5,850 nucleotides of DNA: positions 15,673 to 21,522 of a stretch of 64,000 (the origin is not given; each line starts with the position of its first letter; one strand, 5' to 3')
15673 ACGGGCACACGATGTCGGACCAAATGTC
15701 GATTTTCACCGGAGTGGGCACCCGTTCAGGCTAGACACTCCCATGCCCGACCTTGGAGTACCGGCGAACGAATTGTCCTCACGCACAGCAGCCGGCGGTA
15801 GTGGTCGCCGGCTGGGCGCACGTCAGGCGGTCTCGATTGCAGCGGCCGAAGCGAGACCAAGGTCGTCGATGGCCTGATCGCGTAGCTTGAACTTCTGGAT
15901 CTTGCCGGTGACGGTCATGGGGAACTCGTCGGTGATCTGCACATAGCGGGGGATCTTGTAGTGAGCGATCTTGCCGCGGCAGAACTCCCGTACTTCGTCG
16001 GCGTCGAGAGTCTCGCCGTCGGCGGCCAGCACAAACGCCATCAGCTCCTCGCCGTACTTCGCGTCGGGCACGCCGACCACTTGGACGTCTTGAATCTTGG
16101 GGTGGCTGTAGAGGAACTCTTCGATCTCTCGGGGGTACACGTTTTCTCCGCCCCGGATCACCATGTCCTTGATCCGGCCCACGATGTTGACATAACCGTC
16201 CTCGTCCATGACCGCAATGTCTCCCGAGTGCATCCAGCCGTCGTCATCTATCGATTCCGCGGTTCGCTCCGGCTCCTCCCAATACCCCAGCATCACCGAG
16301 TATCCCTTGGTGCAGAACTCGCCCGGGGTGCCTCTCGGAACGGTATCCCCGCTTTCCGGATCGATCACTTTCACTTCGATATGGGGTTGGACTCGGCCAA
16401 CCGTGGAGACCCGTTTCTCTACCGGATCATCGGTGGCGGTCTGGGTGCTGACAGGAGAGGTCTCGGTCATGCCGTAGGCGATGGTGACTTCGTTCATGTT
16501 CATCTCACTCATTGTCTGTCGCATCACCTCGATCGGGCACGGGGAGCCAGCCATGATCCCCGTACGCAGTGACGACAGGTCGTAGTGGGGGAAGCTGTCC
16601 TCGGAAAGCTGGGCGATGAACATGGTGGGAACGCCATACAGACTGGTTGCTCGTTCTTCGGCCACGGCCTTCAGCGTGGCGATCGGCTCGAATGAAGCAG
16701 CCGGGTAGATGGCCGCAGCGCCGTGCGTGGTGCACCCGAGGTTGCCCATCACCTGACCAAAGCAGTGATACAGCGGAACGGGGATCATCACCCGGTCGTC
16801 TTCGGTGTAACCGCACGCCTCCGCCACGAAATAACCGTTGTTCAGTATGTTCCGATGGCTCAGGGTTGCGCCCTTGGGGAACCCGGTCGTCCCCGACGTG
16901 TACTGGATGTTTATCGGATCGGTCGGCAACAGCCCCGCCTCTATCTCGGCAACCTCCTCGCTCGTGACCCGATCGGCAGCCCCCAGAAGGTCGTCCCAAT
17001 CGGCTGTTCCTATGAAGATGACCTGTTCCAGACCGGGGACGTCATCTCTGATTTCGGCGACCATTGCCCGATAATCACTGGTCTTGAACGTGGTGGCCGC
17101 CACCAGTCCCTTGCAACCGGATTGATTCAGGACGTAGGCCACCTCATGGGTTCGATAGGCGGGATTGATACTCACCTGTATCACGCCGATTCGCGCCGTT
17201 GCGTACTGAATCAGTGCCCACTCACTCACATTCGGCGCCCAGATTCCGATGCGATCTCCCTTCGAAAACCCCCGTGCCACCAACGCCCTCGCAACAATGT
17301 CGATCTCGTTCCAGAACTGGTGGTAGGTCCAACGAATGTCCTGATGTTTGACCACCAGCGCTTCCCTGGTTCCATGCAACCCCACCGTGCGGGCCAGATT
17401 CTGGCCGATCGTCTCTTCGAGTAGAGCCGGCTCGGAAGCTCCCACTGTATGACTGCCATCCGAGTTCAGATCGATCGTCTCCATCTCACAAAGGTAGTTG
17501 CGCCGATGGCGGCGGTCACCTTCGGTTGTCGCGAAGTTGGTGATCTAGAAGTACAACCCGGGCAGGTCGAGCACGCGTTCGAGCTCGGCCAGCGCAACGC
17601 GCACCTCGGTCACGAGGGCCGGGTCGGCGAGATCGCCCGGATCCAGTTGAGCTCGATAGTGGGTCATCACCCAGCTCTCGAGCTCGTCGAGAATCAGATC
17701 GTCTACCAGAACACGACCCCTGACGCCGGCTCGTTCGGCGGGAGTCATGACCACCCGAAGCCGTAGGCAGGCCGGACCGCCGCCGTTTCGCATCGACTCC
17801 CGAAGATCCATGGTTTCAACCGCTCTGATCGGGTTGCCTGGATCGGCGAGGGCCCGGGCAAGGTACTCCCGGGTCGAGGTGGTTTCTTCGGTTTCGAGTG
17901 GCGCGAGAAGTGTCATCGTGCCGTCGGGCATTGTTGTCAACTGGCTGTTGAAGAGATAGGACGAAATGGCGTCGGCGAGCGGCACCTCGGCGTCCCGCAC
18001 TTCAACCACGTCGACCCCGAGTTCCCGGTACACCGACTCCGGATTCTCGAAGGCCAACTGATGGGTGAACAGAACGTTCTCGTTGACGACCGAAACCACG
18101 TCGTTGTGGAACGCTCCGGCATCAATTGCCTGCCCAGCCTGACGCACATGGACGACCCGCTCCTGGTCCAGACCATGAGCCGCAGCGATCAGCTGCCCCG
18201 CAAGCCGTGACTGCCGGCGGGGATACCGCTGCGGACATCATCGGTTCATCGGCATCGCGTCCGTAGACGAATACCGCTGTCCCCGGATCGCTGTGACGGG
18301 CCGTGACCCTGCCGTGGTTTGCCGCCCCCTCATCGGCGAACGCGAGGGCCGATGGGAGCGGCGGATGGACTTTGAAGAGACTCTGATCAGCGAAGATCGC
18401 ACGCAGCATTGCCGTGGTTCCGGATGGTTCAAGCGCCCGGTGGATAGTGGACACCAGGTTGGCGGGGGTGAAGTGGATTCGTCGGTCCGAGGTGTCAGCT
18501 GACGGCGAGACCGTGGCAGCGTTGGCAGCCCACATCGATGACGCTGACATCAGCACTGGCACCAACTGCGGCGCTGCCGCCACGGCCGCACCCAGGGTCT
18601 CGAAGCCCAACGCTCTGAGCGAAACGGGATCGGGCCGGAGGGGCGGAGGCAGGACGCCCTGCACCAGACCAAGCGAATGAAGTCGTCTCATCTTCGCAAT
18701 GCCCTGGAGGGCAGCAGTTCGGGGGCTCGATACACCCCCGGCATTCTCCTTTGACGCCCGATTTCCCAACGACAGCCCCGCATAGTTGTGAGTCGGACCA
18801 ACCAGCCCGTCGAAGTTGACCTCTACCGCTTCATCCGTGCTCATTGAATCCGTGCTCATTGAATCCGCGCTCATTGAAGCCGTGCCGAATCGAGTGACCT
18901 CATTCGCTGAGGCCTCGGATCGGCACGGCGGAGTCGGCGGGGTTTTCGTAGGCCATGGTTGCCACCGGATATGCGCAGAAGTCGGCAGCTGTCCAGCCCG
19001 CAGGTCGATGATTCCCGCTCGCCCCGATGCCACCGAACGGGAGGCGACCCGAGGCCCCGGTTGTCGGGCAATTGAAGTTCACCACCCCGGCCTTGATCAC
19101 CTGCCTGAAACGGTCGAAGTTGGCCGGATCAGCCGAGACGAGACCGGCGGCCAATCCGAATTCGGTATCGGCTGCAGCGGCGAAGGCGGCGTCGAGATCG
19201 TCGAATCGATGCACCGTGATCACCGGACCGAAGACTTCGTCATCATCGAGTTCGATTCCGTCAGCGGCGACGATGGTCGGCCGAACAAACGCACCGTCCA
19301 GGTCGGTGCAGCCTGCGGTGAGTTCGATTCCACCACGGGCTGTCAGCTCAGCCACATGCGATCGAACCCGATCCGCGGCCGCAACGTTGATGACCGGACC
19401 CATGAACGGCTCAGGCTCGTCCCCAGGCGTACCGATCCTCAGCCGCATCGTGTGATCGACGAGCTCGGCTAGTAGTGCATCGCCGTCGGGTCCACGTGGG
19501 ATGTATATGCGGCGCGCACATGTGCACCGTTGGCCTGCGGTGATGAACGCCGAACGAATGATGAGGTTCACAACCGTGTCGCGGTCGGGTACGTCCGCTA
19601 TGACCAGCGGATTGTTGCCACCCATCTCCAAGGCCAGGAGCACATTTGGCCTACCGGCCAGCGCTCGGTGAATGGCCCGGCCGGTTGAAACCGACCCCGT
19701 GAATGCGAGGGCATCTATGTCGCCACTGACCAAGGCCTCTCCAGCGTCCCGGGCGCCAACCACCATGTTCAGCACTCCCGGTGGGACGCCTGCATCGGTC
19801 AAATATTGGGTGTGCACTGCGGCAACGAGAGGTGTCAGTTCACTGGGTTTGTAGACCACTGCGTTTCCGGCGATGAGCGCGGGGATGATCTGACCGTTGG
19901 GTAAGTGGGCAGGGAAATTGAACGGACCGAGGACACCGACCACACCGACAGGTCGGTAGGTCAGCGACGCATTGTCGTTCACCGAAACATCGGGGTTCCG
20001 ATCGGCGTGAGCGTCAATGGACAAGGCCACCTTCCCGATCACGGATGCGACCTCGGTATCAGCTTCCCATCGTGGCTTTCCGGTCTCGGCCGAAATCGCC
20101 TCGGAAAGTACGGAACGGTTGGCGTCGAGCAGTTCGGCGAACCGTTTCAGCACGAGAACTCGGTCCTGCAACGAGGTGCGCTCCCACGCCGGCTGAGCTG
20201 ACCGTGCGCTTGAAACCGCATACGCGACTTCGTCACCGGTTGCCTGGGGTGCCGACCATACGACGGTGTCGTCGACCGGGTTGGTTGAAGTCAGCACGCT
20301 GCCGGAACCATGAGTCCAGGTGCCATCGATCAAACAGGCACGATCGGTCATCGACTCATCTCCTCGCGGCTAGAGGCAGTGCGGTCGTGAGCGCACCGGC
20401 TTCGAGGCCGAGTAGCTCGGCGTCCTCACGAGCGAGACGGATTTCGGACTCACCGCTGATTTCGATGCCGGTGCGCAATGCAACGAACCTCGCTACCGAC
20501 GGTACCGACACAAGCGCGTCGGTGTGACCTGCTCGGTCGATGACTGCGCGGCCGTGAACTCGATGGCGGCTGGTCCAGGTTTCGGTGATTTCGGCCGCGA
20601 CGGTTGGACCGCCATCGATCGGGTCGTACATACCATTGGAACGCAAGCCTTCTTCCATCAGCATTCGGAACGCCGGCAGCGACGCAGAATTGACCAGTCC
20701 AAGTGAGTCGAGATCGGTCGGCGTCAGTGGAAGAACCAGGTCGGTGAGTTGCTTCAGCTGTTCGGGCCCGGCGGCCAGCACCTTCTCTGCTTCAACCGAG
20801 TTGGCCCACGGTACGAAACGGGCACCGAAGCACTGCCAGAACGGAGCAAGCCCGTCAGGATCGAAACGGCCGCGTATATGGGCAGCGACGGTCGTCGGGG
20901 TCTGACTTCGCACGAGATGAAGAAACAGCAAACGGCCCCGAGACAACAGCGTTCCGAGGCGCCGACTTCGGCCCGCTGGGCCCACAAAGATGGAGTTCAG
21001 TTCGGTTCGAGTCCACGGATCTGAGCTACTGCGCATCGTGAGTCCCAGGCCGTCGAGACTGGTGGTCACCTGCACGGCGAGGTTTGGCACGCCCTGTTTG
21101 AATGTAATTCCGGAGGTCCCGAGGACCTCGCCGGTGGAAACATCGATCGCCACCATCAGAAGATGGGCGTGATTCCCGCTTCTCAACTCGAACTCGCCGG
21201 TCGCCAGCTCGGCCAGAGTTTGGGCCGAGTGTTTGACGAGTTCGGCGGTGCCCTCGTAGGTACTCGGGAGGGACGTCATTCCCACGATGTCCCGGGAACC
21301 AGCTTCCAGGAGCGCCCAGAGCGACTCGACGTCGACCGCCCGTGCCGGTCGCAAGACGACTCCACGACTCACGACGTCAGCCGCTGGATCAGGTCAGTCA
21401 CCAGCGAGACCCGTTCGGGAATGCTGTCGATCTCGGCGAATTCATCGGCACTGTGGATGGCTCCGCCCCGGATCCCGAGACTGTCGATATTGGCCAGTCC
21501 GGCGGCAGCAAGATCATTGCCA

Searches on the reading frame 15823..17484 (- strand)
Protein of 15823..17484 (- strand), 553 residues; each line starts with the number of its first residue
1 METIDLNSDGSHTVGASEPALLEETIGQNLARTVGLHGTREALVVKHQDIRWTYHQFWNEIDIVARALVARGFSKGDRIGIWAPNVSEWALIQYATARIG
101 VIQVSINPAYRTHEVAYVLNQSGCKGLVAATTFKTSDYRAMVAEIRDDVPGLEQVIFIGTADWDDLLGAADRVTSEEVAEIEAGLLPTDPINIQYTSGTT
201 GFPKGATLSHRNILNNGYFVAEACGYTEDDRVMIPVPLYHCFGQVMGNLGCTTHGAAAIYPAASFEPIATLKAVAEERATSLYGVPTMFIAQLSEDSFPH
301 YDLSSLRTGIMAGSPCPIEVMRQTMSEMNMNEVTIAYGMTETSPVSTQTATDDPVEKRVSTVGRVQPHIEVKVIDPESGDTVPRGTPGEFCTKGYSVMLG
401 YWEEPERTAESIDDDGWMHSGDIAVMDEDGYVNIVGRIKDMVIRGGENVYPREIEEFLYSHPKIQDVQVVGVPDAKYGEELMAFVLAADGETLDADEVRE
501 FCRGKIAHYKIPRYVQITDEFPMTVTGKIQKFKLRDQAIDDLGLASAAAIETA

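Call 17: find_encoding_contigs(protein=window:15823-17484:-, flank=10000, max_places=10)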
Protein window:15823-17484:- (553 aa): no gene with exactly this product is on record in the collection.

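Call 40: search_protein_families(library=pfam, proteins=[window:15823-17484:-], max_evalue=0.00001)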
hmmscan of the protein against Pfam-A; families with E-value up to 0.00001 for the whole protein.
window:15823-17484:- (553 aa): 2 families
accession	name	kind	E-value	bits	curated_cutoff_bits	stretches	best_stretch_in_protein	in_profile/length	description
PF00501.34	AMP-binding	-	3.6e-92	309.6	29.9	1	34-402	5-384/384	AMP-binding enzyme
PF13193.12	AMP-binding_C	-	7.4e-20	72.1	24.5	1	453-528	1-76/76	AMP-binding enzyme C-terminal domain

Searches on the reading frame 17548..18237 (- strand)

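Call 43: search_protein_families(library=pfam, proteins=[window:17548-18237:-], max_evalue=0.001)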
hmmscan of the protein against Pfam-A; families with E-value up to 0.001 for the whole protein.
window:17548-18237:- (230 aa): 1 family
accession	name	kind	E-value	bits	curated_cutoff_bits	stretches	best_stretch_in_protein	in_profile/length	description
PF04996.17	AstB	-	2.8e-79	267.3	27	1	2-229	207-440/443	Succinylarginine dihydrolase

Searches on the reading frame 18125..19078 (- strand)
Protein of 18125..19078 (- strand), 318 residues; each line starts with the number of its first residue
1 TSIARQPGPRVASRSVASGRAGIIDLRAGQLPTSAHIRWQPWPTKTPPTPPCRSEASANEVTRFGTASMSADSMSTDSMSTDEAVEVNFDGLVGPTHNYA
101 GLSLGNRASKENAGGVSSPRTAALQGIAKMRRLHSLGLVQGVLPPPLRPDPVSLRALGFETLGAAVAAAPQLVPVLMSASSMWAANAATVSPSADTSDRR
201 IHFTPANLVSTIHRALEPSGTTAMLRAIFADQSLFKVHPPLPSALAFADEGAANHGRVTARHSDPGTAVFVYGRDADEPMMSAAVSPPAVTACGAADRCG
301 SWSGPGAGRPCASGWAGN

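Call 55: search_protein_families(library=pfam, proteins=[window:18125-19078:-], max_evalue=0.001)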
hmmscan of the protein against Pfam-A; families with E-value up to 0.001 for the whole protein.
window:18125-19078:- (318 aa): 1 family
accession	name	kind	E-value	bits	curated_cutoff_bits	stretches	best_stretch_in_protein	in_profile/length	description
PF04996.17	AstB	-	4.1e-85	286.6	27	1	84-282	2-205/443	Succinylarginine dihydrolase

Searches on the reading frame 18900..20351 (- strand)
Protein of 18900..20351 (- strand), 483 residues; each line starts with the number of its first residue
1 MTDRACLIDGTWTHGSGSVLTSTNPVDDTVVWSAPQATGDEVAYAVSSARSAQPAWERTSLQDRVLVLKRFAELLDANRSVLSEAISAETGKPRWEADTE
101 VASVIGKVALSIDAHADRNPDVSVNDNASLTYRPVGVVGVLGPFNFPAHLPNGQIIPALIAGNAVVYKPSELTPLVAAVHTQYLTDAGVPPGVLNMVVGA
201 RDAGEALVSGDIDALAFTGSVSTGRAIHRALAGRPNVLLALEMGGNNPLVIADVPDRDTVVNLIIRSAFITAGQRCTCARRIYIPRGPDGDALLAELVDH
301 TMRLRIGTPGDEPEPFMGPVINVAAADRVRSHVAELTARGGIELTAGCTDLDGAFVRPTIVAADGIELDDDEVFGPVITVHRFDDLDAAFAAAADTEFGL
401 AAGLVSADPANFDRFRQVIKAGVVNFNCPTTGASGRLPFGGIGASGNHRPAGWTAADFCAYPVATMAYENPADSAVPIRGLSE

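Call 40: search_protein_families(library=pfam, proteins=[window:18900-20351:-], max_evalue=0.00001)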
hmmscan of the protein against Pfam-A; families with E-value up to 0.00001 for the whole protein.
window:18900-20351:- (483 aa): 1 family
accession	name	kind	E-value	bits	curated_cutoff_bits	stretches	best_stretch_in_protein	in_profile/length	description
PF00171.27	Aldedh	-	1.1e-117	393.8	23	1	12-456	1-452/461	Aldehyde dehydrogenase family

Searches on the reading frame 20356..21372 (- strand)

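Call 40: search_protein_families(library=pfam, proteins=[window:20356-21372:-], max_evalue=0.00001)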
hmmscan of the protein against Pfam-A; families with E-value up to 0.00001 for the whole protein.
window:20356-21372:- (338 aa): 1 family
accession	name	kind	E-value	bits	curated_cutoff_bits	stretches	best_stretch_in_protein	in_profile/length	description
PF04958.18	AstA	-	5e-38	131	29.4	1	6-328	3-332/337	Arginine N-succinyltransferase beta subunit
